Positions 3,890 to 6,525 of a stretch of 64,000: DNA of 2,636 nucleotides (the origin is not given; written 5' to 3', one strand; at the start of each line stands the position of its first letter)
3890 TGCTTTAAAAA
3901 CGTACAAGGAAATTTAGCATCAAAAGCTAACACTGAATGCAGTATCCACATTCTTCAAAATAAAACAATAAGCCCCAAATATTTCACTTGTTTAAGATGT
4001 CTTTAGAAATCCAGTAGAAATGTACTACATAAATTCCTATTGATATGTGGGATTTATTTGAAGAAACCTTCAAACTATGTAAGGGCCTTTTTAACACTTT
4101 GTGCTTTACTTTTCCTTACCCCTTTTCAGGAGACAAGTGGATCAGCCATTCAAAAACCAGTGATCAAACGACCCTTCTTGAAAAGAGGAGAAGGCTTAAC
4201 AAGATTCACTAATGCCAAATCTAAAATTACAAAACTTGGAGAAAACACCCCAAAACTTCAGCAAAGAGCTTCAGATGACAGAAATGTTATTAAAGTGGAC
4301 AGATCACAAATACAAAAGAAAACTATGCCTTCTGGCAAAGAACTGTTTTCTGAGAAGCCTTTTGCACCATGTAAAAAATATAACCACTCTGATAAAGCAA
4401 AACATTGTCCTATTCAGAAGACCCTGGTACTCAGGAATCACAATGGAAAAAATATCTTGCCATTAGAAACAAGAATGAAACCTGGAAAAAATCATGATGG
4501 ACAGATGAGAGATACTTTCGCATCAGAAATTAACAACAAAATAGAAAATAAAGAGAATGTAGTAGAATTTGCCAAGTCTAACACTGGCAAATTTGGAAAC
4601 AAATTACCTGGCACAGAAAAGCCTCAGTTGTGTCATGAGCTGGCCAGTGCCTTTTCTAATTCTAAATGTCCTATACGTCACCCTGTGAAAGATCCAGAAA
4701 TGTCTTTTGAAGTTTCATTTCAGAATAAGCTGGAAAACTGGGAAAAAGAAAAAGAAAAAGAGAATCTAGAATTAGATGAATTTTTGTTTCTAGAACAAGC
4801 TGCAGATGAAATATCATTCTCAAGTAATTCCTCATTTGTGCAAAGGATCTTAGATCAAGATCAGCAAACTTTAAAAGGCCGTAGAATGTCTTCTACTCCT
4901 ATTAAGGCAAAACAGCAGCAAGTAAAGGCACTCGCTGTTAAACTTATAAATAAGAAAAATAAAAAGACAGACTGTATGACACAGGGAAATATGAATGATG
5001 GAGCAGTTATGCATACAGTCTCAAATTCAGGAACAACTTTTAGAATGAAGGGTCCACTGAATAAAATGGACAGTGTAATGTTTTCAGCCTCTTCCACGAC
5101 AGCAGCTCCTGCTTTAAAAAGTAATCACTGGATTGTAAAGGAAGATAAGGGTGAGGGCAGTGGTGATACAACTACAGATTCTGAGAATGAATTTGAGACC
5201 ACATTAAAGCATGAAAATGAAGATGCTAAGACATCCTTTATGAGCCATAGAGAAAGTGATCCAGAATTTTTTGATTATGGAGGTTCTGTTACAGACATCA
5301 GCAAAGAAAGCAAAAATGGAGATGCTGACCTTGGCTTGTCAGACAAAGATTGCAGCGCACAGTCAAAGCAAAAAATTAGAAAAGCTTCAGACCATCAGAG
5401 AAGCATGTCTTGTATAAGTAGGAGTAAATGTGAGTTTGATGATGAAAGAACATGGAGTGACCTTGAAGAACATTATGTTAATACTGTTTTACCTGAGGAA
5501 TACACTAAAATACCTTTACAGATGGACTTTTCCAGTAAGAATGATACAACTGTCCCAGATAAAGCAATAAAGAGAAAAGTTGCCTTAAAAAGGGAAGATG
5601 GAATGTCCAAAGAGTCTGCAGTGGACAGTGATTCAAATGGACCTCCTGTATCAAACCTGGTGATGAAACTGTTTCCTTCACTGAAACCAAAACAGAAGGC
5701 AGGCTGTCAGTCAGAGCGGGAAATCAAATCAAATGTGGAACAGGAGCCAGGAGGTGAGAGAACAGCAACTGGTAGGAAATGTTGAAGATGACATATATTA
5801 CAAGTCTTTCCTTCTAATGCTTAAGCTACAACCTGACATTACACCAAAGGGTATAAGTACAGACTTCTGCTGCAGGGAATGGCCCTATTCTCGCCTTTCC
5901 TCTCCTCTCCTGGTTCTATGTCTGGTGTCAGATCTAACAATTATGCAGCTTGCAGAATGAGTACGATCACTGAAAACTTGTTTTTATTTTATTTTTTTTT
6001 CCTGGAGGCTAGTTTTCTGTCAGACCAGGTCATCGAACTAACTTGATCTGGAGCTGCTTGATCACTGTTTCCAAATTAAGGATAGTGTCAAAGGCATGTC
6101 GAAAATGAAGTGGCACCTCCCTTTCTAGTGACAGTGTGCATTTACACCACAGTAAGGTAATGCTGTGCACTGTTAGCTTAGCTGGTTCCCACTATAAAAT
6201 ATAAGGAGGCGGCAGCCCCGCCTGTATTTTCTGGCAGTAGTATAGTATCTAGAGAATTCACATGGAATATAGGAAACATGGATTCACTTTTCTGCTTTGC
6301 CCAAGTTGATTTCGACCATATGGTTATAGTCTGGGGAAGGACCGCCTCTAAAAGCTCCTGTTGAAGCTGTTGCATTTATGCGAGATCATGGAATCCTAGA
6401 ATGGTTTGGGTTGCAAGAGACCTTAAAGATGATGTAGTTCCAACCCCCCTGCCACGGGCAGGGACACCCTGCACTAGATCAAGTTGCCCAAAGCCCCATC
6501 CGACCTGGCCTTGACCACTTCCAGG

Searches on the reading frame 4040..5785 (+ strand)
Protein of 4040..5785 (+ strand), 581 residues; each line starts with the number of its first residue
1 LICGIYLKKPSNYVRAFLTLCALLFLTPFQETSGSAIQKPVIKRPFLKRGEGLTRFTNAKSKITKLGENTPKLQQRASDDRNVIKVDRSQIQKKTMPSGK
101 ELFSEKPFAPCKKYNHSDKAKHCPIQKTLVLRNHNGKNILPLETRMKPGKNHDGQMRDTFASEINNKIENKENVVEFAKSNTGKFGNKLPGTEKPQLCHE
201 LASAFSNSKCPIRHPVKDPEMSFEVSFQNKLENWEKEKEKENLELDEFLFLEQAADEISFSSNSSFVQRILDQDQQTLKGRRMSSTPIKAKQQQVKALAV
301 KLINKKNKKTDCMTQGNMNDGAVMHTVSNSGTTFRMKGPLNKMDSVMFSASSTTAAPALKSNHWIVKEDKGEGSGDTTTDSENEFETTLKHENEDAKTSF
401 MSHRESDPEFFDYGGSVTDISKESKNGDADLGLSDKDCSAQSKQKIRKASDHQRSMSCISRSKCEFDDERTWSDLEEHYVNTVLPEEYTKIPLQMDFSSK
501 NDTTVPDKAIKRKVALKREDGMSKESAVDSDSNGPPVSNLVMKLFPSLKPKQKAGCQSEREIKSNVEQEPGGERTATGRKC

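Call 7: find_homologous_proteins(query=window:4040-5785:+, max_evalue=1e-20)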
Query window:4040-5785:+ (581 aa): 161 proteins with E <= 1e-20 among 8000 candidates; the best 120 are listed.
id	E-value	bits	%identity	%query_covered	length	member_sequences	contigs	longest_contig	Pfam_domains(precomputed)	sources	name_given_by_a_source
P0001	0.0e+0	1165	97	93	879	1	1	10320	PF25779.2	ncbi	ncbi:Centromere protein J, partial [Balearica regulorum gibbericeps]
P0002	0.0e+0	1071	85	99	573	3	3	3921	PF25779.2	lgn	-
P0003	0.0e+0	1056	85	99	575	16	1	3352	PF25779.2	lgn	-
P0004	6.4e-298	1007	84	95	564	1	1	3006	PF25779.2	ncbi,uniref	ncbi:PREDICTED: centromere protein J-like, partial [Tauraco erythrolophus]|uniref:centromere protein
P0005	3.5e-292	988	84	93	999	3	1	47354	PF07202.19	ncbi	ncbi:PREDICTED: centromere protein J, partial [Leptosomus discolor]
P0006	2.8e-280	949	82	93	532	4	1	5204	-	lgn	-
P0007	9.9e-271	917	78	94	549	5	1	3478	PF25779.2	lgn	-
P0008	1.3e-269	914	79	94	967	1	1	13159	PF25779.2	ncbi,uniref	ncbi:PREDICTED: centromere protein J-like, partial [Merops nubicus]|uniref:centromere protein J-like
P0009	6.4e-258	875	78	89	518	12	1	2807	-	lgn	-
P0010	5.6e-248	842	76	92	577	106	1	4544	-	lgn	-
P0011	3.3e-247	840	74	94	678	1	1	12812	PF25779.2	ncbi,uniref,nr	ncbi:hypothetical protein CIB84_008531 [Bambusicola thoracicus]|uniref:CENPJ tubulin-binding region 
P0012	2.3e-246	837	78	85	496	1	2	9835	-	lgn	-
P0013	3.5e-245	833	76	88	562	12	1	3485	-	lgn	-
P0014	6.2e-245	832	74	91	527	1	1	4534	-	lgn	-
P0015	4.1e-243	826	77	86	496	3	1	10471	-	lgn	-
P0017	7.9e-187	640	100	50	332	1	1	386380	PF25779.2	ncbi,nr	ncbi:CENPJ protein, partial [Grus americana]|nr:CENPJ protein [Grus americana]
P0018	2.4e-169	583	91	50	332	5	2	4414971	PF25779.2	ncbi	ncbi:Centromere protein J, partial [Pygoscelis papua]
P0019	2.7e-167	576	91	50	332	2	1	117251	PF25779.2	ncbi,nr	ncbi:CENPJ protein, partial [Fregetta grallaria]|nr:CENPJ protein [Fregetta grallaria]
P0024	6.3e-161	555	87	50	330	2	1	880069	PF25779.2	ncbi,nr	ncbi:CENPJ protein, partial [Himantopus himantopus]|nr:CENPJ protein [Himantopus himantopus]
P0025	1.3e-160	554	88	50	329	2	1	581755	PF25779.2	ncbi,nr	ncbi:CENPJ protein, partial [Hemiprocne comata]|nr:CENPJ protein [Hemiprocne comata]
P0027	6.5e-160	551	87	50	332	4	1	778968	PF25779.2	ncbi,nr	ncbi:CENPJ protein, partial [Circaetus pectoralis]|nr:CENPJ protein [Circaetus pectoralis]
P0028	1.4e-159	550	89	50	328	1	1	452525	PF25779.2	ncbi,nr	ncbi:CENPJ protein, partial [Psophia crepitans]|nr:CENPJ protein [Psophia crepitans]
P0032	3.7e-156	539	86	50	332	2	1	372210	PF25779.2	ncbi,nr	ncbi:CENPJ protein, partial [Arenaria interpres]|nr:CENPJ protein [Arenaria interpres]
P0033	8.7e-156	538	86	50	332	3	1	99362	PF25779.2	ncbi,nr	ncbi:CENPJ protein, partial [Anhinga anhinga]|nr:CENPJ protein [Anhinga anhinga]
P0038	6.7e-153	528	85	50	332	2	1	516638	PF25779.2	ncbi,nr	ncbi:CENPJ protein, partial [Chionis minor]|nr:CENPJ protein [Chionis minor]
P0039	4.4e-152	526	86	50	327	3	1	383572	PF25779.2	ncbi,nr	ncbi:CENPJ protein, partial [Chordeiles acutipennis]|nr:CENPJ protein [Chordeiles acutipennis]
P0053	6.2e-149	515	84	49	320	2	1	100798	PF25779.2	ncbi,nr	ncbi:CENPJ protein, partial [Zapornia atra]|nr:CENPJ protein [Zapornia atra]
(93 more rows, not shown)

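Call 8: find_encoding_contigs(protein=P0017, flank=10000, max_places=4)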
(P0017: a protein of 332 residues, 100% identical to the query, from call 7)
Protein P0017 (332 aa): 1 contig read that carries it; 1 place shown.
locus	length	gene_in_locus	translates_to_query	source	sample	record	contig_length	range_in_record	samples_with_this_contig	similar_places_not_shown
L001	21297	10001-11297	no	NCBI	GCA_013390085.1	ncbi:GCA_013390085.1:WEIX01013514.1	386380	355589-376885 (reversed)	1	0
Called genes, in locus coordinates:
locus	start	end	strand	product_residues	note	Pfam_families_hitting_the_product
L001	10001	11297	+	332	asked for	PF25779:Tubulin-bind_CPAP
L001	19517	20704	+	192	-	PF07202:Tcp10_C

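Call 9: find_encoding_contigs(protein=P0001, flank=10000, max_places=4)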
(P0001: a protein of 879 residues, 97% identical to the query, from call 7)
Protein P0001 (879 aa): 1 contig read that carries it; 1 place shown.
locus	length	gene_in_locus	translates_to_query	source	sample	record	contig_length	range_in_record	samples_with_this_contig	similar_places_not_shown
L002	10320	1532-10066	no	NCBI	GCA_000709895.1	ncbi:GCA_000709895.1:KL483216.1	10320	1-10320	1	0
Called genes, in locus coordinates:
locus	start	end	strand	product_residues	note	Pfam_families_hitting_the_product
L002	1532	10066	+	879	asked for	PF25779:Tubulin-bind_CPAP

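Call 15: find_encoding_contigs(protein=P0005, flank=10000, max_places=3)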
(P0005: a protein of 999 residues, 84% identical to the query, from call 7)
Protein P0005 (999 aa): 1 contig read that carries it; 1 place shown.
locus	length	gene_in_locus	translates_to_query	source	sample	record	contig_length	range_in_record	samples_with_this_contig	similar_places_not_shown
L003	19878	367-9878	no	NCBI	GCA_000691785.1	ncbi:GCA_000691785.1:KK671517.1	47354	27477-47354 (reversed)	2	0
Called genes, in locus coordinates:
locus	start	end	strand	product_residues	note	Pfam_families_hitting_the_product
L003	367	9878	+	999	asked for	PF07202:Tcp10_C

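Call 16: find_encoding_contigs(protein=P0028, flank=10000, max_places=3)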
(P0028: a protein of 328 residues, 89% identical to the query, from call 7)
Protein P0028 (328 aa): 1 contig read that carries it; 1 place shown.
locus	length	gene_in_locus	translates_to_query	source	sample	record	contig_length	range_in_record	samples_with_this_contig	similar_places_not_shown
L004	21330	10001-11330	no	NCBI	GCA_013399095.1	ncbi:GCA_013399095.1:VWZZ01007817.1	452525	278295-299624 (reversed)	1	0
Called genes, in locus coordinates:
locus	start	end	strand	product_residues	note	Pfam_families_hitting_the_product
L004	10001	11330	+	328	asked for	PF25779:Tubulin-bind_CPAP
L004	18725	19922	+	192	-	PF07202:Tcp10_C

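Call 51: list_cluster_members(proteins=[P0018, P0019, P0024, P0025, P0027, P0032, P0033, P0038, P0039, P0053])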
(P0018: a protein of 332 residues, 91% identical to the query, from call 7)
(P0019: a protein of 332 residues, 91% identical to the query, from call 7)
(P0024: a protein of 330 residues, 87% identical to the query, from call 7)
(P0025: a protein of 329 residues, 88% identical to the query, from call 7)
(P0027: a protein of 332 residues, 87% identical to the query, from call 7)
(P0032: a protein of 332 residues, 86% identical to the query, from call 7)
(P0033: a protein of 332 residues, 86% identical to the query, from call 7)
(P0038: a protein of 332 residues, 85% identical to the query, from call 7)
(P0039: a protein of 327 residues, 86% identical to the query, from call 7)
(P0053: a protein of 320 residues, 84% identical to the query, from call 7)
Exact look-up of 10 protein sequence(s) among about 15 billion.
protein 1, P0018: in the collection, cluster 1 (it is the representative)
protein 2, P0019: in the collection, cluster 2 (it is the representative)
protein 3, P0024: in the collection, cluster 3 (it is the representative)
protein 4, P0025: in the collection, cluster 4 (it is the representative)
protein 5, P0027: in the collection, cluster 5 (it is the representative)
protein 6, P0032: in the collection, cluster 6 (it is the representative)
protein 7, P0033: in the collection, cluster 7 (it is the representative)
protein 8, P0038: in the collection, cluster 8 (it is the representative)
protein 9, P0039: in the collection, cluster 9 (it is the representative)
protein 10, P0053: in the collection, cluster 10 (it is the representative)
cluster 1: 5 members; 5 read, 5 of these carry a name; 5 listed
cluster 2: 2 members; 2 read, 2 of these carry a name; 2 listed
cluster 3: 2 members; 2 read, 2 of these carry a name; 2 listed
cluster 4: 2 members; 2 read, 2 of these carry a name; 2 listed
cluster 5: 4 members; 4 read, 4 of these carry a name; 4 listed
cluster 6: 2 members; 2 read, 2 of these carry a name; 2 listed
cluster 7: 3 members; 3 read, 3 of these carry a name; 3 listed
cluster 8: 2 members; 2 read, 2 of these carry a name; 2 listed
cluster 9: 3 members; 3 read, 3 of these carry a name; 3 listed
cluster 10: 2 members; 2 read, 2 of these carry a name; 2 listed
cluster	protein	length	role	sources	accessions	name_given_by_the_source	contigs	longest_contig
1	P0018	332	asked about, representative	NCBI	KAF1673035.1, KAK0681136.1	Centromere protein J, partial [Pygoscelis papua]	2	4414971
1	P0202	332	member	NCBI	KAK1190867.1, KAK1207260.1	CENPJ protein, partial [Pygoscelis papua]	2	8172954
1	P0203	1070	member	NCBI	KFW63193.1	Centromere protein J, partial [Pygoscelis adeliae]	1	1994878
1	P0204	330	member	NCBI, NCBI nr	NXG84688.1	CENPJ protein, partial [Stercorarius parasiticus] | CENPJ protein [Stercorarius parasiticus]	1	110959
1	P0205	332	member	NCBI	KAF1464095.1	Centromere protein J, partial [Pygoscelis antarcticus]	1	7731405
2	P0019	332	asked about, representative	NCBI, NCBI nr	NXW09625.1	CENPJ protein, partial [Fregetta grallaria] | CENPJ protein [Fregetta grallaria]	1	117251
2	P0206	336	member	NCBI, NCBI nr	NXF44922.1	CENPJ protein, partial [Oceanites oceanicus] | CENPJ protein [Oceanites oceanicus]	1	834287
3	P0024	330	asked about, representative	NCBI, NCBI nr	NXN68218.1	CENPJ protein, partial [Himantopus himantopus] | CENPJ protein [Himantopus himantopus]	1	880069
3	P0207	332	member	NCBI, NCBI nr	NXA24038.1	CENPJ protein, partial [Ibidorhyncha struthersii] | CENPJ protein [Ibidorhyncha struthersii]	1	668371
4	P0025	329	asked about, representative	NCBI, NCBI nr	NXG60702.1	CENPJ protein, partial [Hemiprocne comata] | CENPJ protein [Hemiprocne comata]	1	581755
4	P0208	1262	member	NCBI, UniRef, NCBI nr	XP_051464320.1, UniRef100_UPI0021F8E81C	centromere protein J [Apus apus] | centromere protein J n=1 Tax=Apus apus TaxID=8895 RepID=UPI0021F8E81C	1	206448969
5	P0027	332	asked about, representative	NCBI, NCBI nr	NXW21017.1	CENPJ protein, partial [Circaetus pectoralis] | CENPJ protein [Circaetus pectoralis]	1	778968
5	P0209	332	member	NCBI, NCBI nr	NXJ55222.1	CENPJ protein, partial [Spizaetus tyrannus] | CENPJ protein [Spizaetus tyrannus]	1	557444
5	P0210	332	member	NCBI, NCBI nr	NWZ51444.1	CENPJ protein, partial [Haliaeetus albicilla] | CENPJ protein [Haliaeetus albicilla]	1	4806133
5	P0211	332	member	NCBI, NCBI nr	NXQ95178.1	CENPJ protein, partial [Sagittarius serpentarius] | CENPJ protein [Sagittarius serpentarius]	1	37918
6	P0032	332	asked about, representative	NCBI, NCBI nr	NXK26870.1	CENPJ protein, partial [Arenaria interpres] | CENPJ protein [Arenaria interpres]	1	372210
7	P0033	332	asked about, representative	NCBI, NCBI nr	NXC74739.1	CENPJ protein, partial [Anhinga anhinga] | CENPJ protein [Anhinga anhinga]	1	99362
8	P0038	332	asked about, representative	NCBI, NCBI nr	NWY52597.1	CENPJ protein, partial [Chionis minor] | CENPJ protein [Chionis minor]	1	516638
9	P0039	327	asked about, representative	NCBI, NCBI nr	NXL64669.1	CENPJ protein, partial [Chordeiles acutipennis] | CENPJ protein [Chordeiles acutipennis]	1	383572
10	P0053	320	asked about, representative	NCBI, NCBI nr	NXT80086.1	CENPJ protein, partial [Zapornia atra] | CENPJ protein [Zapornia atra]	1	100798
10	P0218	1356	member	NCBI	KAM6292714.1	centrosomal P4.1-associated protein [Porphyrio hochstetteri]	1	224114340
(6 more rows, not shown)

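Call 52: find_encoding_contigs(protein=P0218, flank=10000, max_places=2)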
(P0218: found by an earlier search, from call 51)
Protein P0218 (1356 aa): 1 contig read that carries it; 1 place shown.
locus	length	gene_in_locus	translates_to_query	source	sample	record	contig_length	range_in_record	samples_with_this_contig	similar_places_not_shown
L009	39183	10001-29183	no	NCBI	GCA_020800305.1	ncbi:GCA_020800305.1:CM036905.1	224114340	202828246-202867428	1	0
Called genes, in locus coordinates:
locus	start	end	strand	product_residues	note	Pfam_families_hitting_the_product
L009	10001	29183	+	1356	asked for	PF25779:Tubulin-bind_CPAP, PF07202:Tcp10_C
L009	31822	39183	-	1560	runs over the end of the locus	PF00567:TUDOR (weak), PF05641:Agenet (faint), PF00567:TUDOR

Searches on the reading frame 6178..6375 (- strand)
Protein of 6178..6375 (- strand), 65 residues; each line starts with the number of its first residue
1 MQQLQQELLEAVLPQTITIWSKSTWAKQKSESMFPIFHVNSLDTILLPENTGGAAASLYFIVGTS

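Call 49: search_protein_families(library=pfam, proteins=[window:6178-6375:-], max_evalue=0.01)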
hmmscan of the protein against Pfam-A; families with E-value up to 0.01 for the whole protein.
window:6178-6375:- (65 aa): 0 families
